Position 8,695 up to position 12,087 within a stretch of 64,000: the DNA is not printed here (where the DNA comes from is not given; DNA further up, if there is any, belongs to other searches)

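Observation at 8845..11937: IleRS whose two class-I catalytic signatures appear degenerate (HIGH reads HFGD, KMSKS reads KMRNV)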

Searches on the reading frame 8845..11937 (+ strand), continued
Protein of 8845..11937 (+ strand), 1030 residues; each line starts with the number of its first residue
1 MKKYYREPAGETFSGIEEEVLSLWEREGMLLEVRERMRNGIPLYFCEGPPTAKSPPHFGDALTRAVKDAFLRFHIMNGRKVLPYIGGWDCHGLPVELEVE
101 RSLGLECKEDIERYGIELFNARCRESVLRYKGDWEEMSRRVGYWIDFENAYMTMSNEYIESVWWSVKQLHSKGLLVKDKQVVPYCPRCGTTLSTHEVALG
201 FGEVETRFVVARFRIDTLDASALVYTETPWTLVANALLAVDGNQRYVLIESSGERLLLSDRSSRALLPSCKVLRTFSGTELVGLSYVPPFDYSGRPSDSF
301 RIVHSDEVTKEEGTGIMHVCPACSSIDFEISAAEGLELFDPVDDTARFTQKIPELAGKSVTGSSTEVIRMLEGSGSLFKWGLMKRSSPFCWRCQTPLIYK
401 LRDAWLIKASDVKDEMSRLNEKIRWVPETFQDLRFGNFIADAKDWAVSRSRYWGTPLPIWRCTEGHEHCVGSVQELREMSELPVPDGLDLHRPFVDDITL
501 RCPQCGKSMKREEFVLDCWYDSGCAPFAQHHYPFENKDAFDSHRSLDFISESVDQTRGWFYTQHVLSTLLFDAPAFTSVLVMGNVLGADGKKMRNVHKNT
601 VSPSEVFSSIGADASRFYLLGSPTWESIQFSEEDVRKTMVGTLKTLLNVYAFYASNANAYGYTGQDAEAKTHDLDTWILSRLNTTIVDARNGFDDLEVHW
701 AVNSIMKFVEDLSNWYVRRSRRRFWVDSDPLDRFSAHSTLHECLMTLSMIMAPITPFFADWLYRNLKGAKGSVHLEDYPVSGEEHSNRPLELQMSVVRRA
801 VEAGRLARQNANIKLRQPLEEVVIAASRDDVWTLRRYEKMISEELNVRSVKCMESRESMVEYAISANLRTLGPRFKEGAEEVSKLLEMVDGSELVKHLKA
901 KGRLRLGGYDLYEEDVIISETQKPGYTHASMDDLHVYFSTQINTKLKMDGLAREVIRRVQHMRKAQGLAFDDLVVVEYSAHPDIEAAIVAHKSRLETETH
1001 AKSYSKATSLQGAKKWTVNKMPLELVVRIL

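Call 57: find_homologous_proteins(query=P0341, max_evalue=1e-50)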
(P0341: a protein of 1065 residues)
Query P0341 (1065 aa): 8000 proteins with E <= 1e-50 among 8000 candidates; the best 120 are listed.
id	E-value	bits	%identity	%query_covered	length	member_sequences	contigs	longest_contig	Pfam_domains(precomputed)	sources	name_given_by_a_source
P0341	0.0e+0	2508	100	100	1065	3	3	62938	PF09334.18,PF01406.26,PF08264.20,PF00133.29,PF19302.5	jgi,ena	-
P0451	0.0e+0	2055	80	100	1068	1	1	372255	PF09334.18,PF01406.26,PF08264.20,PF00133.29,PF19302.5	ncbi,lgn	-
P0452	0.0e+0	1355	54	100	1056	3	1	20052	PF09334.18,PF08264.20,PF00133.29,PF19302.5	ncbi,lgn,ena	-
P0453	0.0e+0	1353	54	100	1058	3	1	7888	PF09334.18,PF08264.20,PF00133.29,PF19302.5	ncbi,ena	-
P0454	0.0e+0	1341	54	100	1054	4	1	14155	PF09334.18,PF08264.20,PF00133.29,PF19302.5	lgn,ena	-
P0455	0.0e+0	1328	53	100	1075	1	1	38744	PF09334.18,PF08264.20,PF01921.25,PF00133.29,PF19302.5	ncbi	-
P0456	0.0e+0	1327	53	100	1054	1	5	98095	PF09334.18,PF08264.20,PF00133.29,PF19302.5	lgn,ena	-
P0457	0.0e+0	1321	52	100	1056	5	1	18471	PF09334.18,PF08264.20,PF00133.29,PF19302.5,PF24005.2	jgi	-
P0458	0.0e+0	1319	52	100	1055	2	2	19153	PF09334.18,PF08264.20,PF00133.29,PF19302.5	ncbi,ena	-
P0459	0.0e+0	1314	52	100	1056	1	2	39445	PF09334.18,PF08264.20,PF01921.25,PF00133.29,PF19302.5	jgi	jgi:isoleucyl-tRNA synthetase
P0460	0.0e+0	1311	52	100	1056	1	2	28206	PF09334.18,PF08264.20,PF00133.29,PF19302.5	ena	-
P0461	0.0e+0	1311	52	100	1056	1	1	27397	PF09334.18,PF08264.20,PF01921.25,PF00133.29,PF19302.5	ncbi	ncbi:isoleucine--tRNA ligase [[Eubacterium] cellulosolvens]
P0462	0.0e+0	1308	52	100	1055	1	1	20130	PF09334.18,PF08264.20,PF00133.29,PF19302.5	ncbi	-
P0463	0.0e+0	1308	52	100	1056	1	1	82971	PF09334.18,PF08264.20,PF01921.25,PF00133.29,PF19302.5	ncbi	-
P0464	0.0e+0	1307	51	100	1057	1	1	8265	PF09334.18,PF08264.20,PF00133.29,PF19302.5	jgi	jgi:isoleucyl-tRNA synthetase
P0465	0.0e+0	1305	52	100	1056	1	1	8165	PF09334.18,PF08264.20,PF01921.25,PF00133.29,PF19302.5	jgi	jgi:isoleucyl-tRNA synthetase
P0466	0.0e+0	1299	51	100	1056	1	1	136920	PF09334.18,PF08264.20,PF01921.25,PF00133.29,PF19302.5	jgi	jgi:isoleucyl-tRNA synthetase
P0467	0.0e+0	1298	52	100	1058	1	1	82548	PF09334.18,PF08264.20,PF01921.25,PF00133.29,PF19302.5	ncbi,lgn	-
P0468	0.0e+0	1297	52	100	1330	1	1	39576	PF09334.18,PF01406.26,PF08264.20,PF05763.19,PF00133.29,PF19302.5,PF24005.2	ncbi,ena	-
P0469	0.0e+0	1296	52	100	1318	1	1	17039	PF09334.18,PF01406.26,PF08264.20,PF05763.19,PF00133.29,PF19302.5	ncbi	ncbi:MAG: isoleucine--tRNA ligase [Thermoplasmata archaeon]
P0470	0.0e+0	1294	52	100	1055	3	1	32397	PF09334.18,PF08264.20,PF01921.25,PF00133.29,PF19302.5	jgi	jgi:isoleucyl-tRNA synthetase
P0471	0.0e+0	1293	54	100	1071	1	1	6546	PF09334.18,PF08264.20,PF00133.29,PF19302.5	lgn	-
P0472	0.0e+0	1293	52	100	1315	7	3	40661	PF09334.18,PF13240.12,PF08264.20,PF05763.19,PF00133.29,PF19302.5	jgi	jgi:isoleucyl-tRNA synthetase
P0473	0.0e+0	1292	52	100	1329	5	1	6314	PF09334.18,PF01406.26,PF08264.20,PF05763.19,PF00133.29,PF19302.5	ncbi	-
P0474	0.0e+0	1286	51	100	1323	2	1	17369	PF09334.18,PF13240.12,PF01406.26,PF08264.20,PF05763.19,PF00133.29,PF19302.5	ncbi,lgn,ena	-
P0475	0.0e+0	1285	52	100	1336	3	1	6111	PF09334.18,PF08264.20,PF05763.19,PF00133.29,PF19302.5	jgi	jgi:isoleucyl-tRNA synthetase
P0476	0.0e+0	1284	50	100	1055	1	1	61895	PF09334.18,PF08264.20,PF01921.25,PF00133.29,PF19302.5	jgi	jgi:isoleucyl-tRNA synthetase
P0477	0.0e+0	1283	54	100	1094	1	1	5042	PF09334.18,PF08264.20,PF00133.29,PF19302.5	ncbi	ncbi:MAG: isoleucine--tRNA ligase [Thermoplasmata archaeon]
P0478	0.0e+0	1282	53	100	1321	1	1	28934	PF09334.18,PF01406.26,PF08264.20,PF05763.19,PF00133.29,PF19302.5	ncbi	-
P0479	0.0e+0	1281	52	100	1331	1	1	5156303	PF09334.18,PF13240.12,PF01406.26,PF08264.20,PF05763.19,PF00133.29,PF19302.5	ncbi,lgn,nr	ncbi:MAG: isoleucine--tRNA ligase [Thermoplasmata archaeon]|nr:MAG: isoleucine--tRNA ligase [Thermop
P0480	0.0e+0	1278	51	100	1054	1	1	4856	PF09334.18,PF08264.20,PF00133.29,PF19302.5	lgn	-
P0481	0.0e+0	1277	51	100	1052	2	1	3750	PF09334.18,PF08264.20,PF00133.29,PF19302.5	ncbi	-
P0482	0.0e+0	1276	52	100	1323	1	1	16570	PF09334.18,PF01406.26,PF08264.20,PF05763.19,PF00133.29,PF19302.5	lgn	-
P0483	0.0e+0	1271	51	100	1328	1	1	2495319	PF09334.18,PF08264.20,PF05763.19,PF00133.29,PF19302.5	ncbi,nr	ncbi:MAG: isoleucine--tRNA ligase [Thermoplasmata archaeon]|nr:MAG: isoleucine--tRNA ligase [Thermop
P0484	0.0e+0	1268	58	82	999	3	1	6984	PF09334.18,PF08264.20,PF01921.25,PF00133.29,PF19302.5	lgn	-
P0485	0.0e+0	1265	51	100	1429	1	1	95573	PF09334.18,PF08264.20,PF14520.13,PF05763.19,PF00133.29,PF19302.5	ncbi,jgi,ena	-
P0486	0.0e+0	1263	51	100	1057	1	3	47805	PF09334.18,PF01406.26,PF08264.20,PF01921.25,PF00133.29,PF19302.5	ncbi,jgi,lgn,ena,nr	ncbi:MAG: isoleucine--tRNA ligase [Candidatus Thermoplasmatota archaeon]|jgi:isoleucyl-tRNA syntheta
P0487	0.0e+0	1262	51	100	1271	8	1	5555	PF09334.18,PF08264.20,PF05763.19,PF00133.29,PF19302.5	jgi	jgi:isoleucyl-tRNA synthetase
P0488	0.0e+0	1262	52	97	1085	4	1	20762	PF09334.18,PF01406.26,PF08264.20,PF01921.25,PF00133.29,PF19302.5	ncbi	-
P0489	0.0e+0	1259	59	82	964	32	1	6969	PF09334.18,PF08264.20,PF00133.29,PF19302.5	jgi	-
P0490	0.0e+0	1258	51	100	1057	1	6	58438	PF09334.18,PF08264.20,PF01921.25,PF00133.29,PF19302.5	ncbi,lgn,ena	-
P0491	0.0e+0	1258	51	100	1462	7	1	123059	PF12826.14,PF09334.18,PF01406.26,PF08264.20,PF14520.13,PF05763.19,PF12773.14,PF00133.29,PF00633.30,PF19302.5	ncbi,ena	-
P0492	0.0e+0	1257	51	100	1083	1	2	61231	PF09334.18,PF08264.20,PF00133.29,PF19302.5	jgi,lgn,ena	-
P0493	0.0e+0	1255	52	100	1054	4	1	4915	PF09334.18,PF01406.26,PF08264.20,PF01921.25,PF00133.29,PF19302.5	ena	-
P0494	0.0e+0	1253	51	100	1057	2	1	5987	PF09334.18,PF01406.26,PF08264.20,PF00133.29,PF19302.5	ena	-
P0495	0.0e+0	1253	51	100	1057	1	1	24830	PF09334.18,PF01406.26,PF08264.20,PF01921.25,PF00133.29,PF19302.5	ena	-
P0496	0.0e+0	1253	51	100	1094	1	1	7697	PF09334.18,PF08264.20,PF00133.29,PF19302.5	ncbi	-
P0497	0.0e+0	1253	51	100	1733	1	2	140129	PF09334.18,PF08264.20,PF05763.19,PF00133.29,PF19302.5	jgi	-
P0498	0.0e+0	1249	51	100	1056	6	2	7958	PF09334.18,PF01406.26,PF08264.20,PF00133.29,PF19302.5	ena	-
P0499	0.0e+0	1246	50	100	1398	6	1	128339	PF09334.18,PF08264.20,PF14520.13,PF05763.19,PF00133.29,PF19302.5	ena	-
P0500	0.0e+0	1243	51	100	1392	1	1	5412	PF12826.14,PF09334.18,PF08264.20,PF14520.13,PF05763.19,PF12836.14,PF00133.29,PF00633.30,PF19302.5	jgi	-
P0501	0.0e+0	1243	50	100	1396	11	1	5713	PF09334.18,PF08264.20,PF14520.13,PF03118.22,PF05763.19,PF00133.29,PF00633.30,PF19302.5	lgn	-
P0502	0.0e+0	1242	51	100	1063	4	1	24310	PF09334.18,PF08264.20,PF00133.29,PF19302.5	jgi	-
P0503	0.0e+0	1241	50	100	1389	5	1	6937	PF09334.18,PF08264.20,PF14520.13,PF05763.19,PF00133.29,PF00633.30,PF19302.5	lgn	-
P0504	0.0e+0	1241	50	100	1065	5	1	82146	PF09334.18,PF01406.26,PF08264.20,PF00133.29,PF19302.5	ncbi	ncbi:MAG: isoleucine--tRNA ligase [Thermoplasmata archaeon]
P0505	0.0e+0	1240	50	100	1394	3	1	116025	PF09334.18,PF08264.20,PF14520.13,PF05763.19,PF00133.29,PF19302.5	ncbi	-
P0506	0.0e+0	1239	50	100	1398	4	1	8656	PF09334.18,PF08264.20,PF14520.13,PF05763.19,PF00133.29,PF00633.30,PF19302.5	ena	-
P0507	0.0e+0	1238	51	100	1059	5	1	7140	PF09334.18,PF08264.20,PF00133.29,PF19302.5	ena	-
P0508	0.0e+0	1238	51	100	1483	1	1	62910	PF12826.14,PF18912.7,PF09334.18,PF13240.12,PF08264.20,PF14520.13,PF05763.19,PF12773.14,PF00133.29,PF19302.5,PF13248.12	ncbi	ncbi:MAG: isoleucine--tRNA ligase [Thermoplasmata archaeon]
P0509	0.0e+0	1238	50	100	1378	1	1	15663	PF09334.18,PF08264.20,PF14520.13,PF05763.19,PF00133.29,PF19302.5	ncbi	ncbi:MAG: isoleucine--tRNA ligase [Thermoplasmata archaeon]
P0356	0.0e+0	1237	51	100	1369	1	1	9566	PF12826.14,PF09334.18,PF08264.20,PF14520.13,PF05763.19,PF00133.29,PF00633.30,PF19302.5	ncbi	-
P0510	0.0e+0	1237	49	100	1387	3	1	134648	PF09334.18,PF08264.20,PF14520.13,PF05763.19,PF00133.29,PF19302.5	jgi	jgi:isoleucyl-tRNA synthetase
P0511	0.0e+0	1237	49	100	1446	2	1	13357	PF09334.18,PF08264.20,PF14520.13,PF05763.19,PF00133.29,PF19302.5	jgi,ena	-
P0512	0.0e+0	1236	50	100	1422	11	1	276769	PF09334.18,PF13240.12,PF10391.16,PF05763.19,PF01921.25,PF00133.29,PF13248.12,PF12826.14,PF08264.20,PF14520.13,PF12773.14,PF00633.30,PF19302.5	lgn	-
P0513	0.0e+0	1236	50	100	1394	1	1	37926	PF09334.18,PF08264.20,PF10391.16,PF14520.13,PF03118.22,PF05763.19,PF00133.29,PF19302.5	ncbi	ncbi:MAG: isoleucine--tRNA ligase [Methanomassiliicoccales archaeon]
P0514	0.0e+0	1236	52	100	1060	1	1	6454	PF09334.18,PF08264.20,PF00133.29,PF19302.5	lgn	-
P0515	0.0e+0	1236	50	100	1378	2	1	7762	PF09334.18,PF08264.20,PF14520.13,PF05763.19,PF00133.29,PF19302.5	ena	-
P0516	0.0e+0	1236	51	100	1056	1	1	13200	PF09334.18,PF01406.26,PF08264.20,PF01921.25,PF00133.29,PF19302.5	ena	-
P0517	0.0e+0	1235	50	100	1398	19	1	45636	PF09334.18,PF08264.20,PF14520.13,PF05763.19,PF00133.29,PF19302.5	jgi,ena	-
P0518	0.0e+0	1235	50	100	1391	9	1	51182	PF09334.18,PF08264.20,PF14520.13,PF05763.19,PF00133.29,PF19302.5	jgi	jgi:isoleucyl-tRNA synthetase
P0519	0.0e+0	1235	50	100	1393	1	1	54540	PF09334.18,PF08264.20,PF14520.13,PF05763.19,PF00133.29,PF00633.30,PF19302.5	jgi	-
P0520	0.0e+0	1235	50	100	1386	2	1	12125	PF12826.14,PF09334.18,PF08264.20,PF14520.13,PF05763.19,PF00133.29,PF19302.5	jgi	jgi:isoleucyl-tRNA synthetase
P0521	0.0e+0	1234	50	100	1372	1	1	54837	PF12826.14,PF09334.18,PF08264.20,PF14520.13,PF05763.19,PF12836.14,PF00133.29,PF00633.30,PF19302.5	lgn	-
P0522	0.0e+0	1233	50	100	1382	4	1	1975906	PF09334.18,PF08264.20,PF14520.13,PF05763.19,PF00133.29,PF19302.5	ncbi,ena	-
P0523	0.0e+0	1233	49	100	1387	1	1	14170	PF09334.18,PF08264.20,PF14520.13,PF05763.19,PF00133.29,PF00633.30,PF19302.5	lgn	-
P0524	0.0e+0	1232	51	100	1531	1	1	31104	PF09334.18,PF08264.20,PF05763.19,PF01921.25,PF00133.29,PF19302.5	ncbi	-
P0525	0.0e+0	1232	49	100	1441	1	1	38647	PF09334.18,PF08264.20,PF14520.13,PF05763.19,PF00133.29,PF00633.30,PF19302.5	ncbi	-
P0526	0.0e+0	1232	51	100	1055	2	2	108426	PF09334.18,PF01406.26,PF08264.20,PF00133.29,PF19302.5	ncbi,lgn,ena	-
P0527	0.0e+0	1232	58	82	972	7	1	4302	PF09334.18,PF08264.20,PF00133.29,PF19302.5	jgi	-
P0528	0.0e+0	1230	50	100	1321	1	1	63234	PF09334.18,PF08264.20,PF14520.13,PF05763.19,PF00133.29,PF19302.5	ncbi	-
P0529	0.0e+0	1230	50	100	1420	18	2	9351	PF12826.14,PF09334.18,PF13240.12,PF08264.20,PF14520.13,PF05763.19,PF12773.14,PF00133.29,PF00633.30,PF19302.5,PF13248.12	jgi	-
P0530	0.0e+0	1230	50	100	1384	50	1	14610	PF09334.18,PF08264.20,PF14520.13,PF05763.19,PF00133.29,PF19302.5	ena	-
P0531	0.0e+0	1228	50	100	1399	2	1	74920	PF09334.18,PF08264.20,PF14520.13,PF05763.19,PF01921.25,PF12836.14,PF00133.29,PF00633.30,PF19302.5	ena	-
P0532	0.0e+0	1228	50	100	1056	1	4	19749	PF09334.18,PF01406.26,PF08264.20,PF00133.29,PF19302.5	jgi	-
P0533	0.0e+0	1227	49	100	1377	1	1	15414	PF12826.14,PF09334.18,PF08264.20,PF14520.13,PF05763.19,PF00133.29,PF00633.30,PF19302.5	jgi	jgi:isoleucyl-tRNA synthetase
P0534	0.0e+0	1227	49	100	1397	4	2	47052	PF09334.18,PF08264.20,PF14520.13,PF03118.22,PF05763.19,PF00133.29,PF00633.30,PF19302.5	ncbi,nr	ncbi:MAG: isoleucine--tRNA ligase [Methanomassiliicoccales archaeon]|nr:isoleucine--tRNA ligase [Met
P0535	0.0e+0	1227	49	100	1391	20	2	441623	PF09334.18,PF08264.20,PF14520.13,PF05763.19,PF00133.29,PF19302.5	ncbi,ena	-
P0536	0.0e+0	1226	50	100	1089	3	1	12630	PF09334.18,PF08264.20,PF00133.29,PF19302.5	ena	-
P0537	0.0e+0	1226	51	100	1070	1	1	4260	PF09334.18,PF01406.26,PF08264.20,PF00133.29,PF19302.5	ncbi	-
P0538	0.0e+0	1225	51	100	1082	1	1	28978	PF09334.18,PF08264.20,PF00133.29,PF19302.5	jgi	-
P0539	0.0e+0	1225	49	100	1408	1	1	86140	PF09334.18,PF08264.20,PF14520.13,PF05763.19,PF00133.29,PF19302.5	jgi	-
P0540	0.0e+0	1225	50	100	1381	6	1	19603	PF09334.18,PF13240.12,PF08264.20,PF14520.13,PF05763.19,PF00133.29,PF19302.5,PF13248.12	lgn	-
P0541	0.0e+0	1225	50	100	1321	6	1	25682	PF09334.18,PF08264.20,PF14520.13,PF05763.19,PF00133.29,PF19302.5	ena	-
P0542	0.0e+0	1225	50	100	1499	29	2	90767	PF18912.7,PF09334.18,PF13240.12,PF08264.20,PF14520.13,PF05763.19,PF12773.14,PF17032.11,PF00133.29,PF19302.5,PF13248.12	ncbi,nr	ncbi:MAG: isoleucine--tRNA ligase [Thermoplasmata archaeon]|nr:isoleucine--tRNA ligase [Thermoplasma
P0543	0.0e+0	1225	50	100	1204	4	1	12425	PF09334.18,PF01406.26,PF08264.20,PF14520.13,PF01921.25,PF00133.29,PF19302.5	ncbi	-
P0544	0.0e+0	1224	50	100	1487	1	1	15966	PF09334.18,PF13240.12,PF08264.20,PF14520.13,PF05763.19,PF12773.14,PF00133.29,PF00633.30,PF19302.5,PF13248.12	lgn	-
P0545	0.0e+0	1224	49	100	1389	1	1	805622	PF12826.14,PF09334.18,PF08264.20,PF14520.13,PF05763.19,PF01921.25,PF00133.29,PF19302.5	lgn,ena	-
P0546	0.0e+0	1224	50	100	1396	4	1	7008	PF09334.18,PF08264.20,PF14520.13,PF05763.19,PF00133.29,PF19302.5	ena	-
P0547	0.0e+0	1223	50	100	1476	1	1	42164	PF18912.7,PF09334.18,PF13240.12,PF08264.20,PF14520.13,PF05763.19,PF12773.14,PF00133.29,PF19302.5,PF13248.12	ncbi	ncbi:MAG: isoleucine--tRNA ligase [Thermoplasmata archaeon]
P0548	0.0e+0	1223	50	99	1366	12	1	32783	PF09334.18,PF08264.20,PF14520.13,PF05763.19,PF00133.29,PF19302.5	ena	-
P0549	0.0e+0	1223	50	99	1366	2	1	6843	PF09334.18,PF08264.20,PF14520.13,PF05763.19,PF00133.29,PF19302.5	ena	-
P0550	0.0e+0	1223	49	100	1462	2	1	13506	PF12826.14,PF09334.18,PF13240.12,PF08264.20,PF14520.13,PF05763.19,PF12773.14,PF01921.25,PF00133.29,PF00633.30,PF19302.5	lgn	-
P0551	0.0e+0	1222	50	100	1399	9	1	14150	PF12826.14,PF09334.18,PF08264.20,PF10391.16,PF14520.13,PF05763.19,PF00133.29,PF19302.5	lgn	-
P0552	0.0e+0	1222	49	100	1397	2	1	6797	PF09334.18,PF08264.20,PF14520.13,PF05763.19,PF01921.25,PF00133.29,PF19302.5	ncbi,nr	ncbi:MAG TPA: isoleucine--tRNA ligase [Methanomassiliicoccales archaeon]|nr:isoleucine--tRNA ligase 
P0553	0.0e+0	1221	50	100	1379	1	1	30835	PF09334.18,PF08264.20,PF14520.13,PF05763.19,PF00133.29,PF19302.5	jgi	jgi:isoleucyl-tRNA synthetase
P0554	0.0e+0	1220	49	100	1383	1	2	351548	PF09334.18,PF08264.20,PF14520.13,PF05763.19,PF00133.29,PF19302.5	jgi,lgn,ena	-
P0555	0.0e+0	1220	49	100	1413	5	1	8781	PF12826.14,PF09334.18,PF08264.20,PF14520.13,PF05763.19,PF00133.29,PF19302.5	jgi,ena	-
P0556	0.0e+0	1219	50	100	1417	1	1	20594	PF12826.14,PF09334.18,PF13240.12,PF08264.20,PF14520.13,PF05763.19,PF12773.14,PF00133.29,PF00633.30,PF19302.5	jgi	jgi:isoleucyl-tRNA synthetase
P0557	0.0e+0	1219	49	100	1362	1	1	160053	PF09334.18,PF08264.20,PF14520.13,PF05763.19,PF01921.25,PF00133.29,PF19302.5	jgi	-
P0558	0.0e+0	1218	50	100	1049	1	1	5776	PF09334.18,PF08264.20,PF00133.29,PF19302.5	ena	-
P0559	0.0e+0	1218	49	100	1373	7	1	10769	PF09334.18,PF08264.20,PF14520.13,PF05763.19,PF00133.29,PF00633.30,PF19302.5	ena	-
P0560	0.0e+0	1217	49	100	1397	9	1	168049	PF09334.18,PF08264.20,PF14520.13,PF05763.19,PF00133.29,PF19302.5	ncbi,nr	ncbi:MAG: isoleucine--tRNA ligase [Methanomassiliicoccales archaeon]|nr:isoleucine--tRNA ligase [Met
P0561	0.0e+0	1217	49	100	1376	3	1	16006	PF09334.18,PF08264.20,PF14520.13,PF05763.19,PF00133.29,PF19302.5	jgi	jgi:isoleucyl-tRNA synthetase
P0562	0.0e+0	1217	49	100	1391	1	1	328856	PF09334.18,PF08264.20,PF14520.13,PF05763.19,PF00133.29,PF19302.5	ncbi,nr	ncbi:MAG: isoleucine--tRNA ligase [Methanomassiliicoccus sp.]|nr:isoleucine--tRNA ligase [Methanomas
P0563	0.0e+0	1217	48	100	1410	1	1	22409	PF09334.18,PF08264.20,PF14520.13,PF05763.19,PF00133.29,PF19302.5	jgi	-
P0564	0.0e+0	1216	51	100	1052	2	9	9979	PF09334.18,PF01406.26,PF08264.20,PF13603.13,PF00133.29,PF19302.5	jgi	-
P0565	0.0e+0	1216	50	100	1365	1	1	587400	PF09334.18,PF08264.20,PF14520.13,PF05763.19,PF00133.29,PF19302.5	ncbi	-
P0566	0.0e+0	1216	49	100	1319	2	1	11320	PF09334.18,PF08264.20,PF14520.13,PF05763.19,PF00133.29,PF19302.5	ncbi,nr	ncbi:MAG: isoleucine--tRNA ligase [Thermoplasmata archaeon]|nr:isoleucine--tRNA ligase [Thermoplasma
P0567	0.0e+0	1216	49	100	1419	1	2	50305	PF12826.14,PF09334.18,PF13240.12,PF08264.20,PF14520.13,PF05763.19,PF12773.14,PF00133.29,PF00633.30,PF19302.5,PF13248.12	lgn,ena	-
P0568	0.0e+0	1216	49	100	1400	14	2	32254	PF12826.14,PF09334.18,PF08264.20,PF10391.16,PF14520.13,PF03118.22,PF05763.19,PF00133.29,PF00633.30,PF19302.5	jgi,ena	-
